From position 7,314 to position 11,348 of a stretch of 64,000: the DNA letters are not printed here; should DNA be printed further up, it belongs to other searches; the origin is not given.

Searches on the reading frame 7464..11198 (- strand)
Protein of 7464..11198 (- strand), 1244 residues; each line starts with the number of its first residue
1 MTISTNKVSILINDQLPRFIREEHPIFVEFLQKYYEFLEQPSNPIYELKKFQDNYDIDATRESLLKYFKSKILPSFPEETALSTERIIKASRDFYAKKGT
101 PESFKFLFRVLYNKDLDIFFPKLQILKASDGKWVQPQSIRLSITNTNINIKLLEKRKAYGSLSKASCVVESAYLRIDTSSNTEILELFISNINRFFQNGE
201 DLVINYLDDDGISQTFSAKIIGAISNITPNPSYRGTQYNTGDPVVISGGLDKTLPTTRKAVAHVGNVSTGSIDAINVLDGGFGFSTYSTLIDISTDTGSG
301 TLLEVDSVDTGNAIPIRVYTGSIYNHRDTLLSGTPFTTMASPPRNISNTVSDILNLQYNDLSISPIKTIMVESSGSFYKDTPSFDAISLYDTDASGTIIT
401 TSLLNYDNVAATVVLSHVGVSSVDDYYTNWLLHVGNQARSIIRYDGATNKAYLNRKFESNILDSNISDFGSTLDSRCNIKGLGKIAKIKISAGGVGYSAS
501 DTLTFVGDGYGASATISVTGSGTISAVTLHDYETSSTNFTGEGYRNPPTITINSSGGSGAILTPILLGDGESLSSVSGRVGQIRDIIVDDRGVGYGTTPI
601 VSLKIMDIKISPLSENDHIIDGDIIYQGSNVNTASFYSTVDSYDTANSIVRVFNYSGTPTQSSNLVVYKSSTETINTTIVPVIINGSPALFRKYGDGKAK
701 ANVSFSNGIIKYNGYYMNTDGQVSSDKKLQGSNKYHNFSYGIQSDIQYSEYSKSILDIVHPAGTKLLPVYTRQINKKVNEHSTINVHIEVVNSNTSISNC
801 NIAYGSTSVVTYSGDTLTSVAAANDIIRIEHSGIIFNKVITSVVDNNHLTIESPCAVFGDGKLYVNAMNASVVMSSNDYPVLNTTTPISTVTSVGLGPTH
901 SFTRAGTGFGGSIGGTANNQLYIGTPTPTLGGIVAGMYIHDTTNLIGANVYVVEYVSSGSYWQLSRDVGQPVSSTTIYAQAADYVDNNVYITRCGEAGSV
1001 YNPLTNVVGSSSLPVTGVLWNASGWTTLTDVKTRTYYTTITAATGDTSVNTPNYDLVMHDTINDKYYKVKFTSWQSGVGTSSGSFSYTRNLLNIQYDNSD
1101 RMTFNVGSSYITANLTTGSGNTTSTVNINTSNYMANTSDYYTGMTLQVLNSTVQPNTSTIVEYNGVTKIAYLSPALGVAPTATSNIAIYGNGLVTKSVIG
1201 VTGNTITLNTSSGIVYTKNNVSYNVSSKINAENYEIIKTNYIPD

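Call 3: search_protein_families(library=pfam, proteins=[window:7464-11198:-], max_evalue=0.1)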
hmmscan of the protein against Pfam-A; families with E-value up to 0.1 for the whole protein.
window:7464-11198:- (1244 aa): 1 family
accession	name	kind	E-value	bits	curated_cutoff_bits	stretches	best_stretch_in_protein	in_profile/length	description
PF23786.1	Baseplate_wedge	-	8.3e-05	22.6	27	1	1-40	1-41/284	Phage baseplate wedge subunit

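Call 4: search_protein_families(library=phrogs, proteins=[window:7464-11198:-], max_evalue=0.01)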
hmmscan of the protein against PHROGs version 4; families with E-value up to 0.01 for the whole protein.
window:7464-11198:- (1244 aa): 9 families
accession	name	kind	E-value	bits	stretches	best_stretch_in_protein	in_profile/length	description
phrog_26741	-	unknown function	5.4e-50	171.6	3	5-310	2-296/497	-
phrog_17744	-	tail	5.6e-47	161.5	2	3-649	6-565/765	baseplate wedge subunit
phrog_4406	-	head and packaging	2.1e-19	68.8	2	63-189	159-296/3231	virion structural protein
phrog_701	-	head and packaging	3.8e-16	57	2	63-191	664-797/6136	virion structural protein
phrog_2885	-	tail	4.1e-14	50.9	3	64-136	167-242/4179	baseplate wedge subunit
phrog_19630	-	head and packaging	1.5e-13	50.4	3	64-191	659-791/1266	virion structural protein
phrog_3465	-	connector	1.1e-12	47.9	3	1-40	1-40/978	head closure Hc2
phrog_38653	-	tail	5e-12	45.8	1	9-119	265-374/903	baseplate wedge subunit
phrog_964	-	tail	1.8e-06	27.2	1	91-118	730-757/1030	baseplate wedge subunit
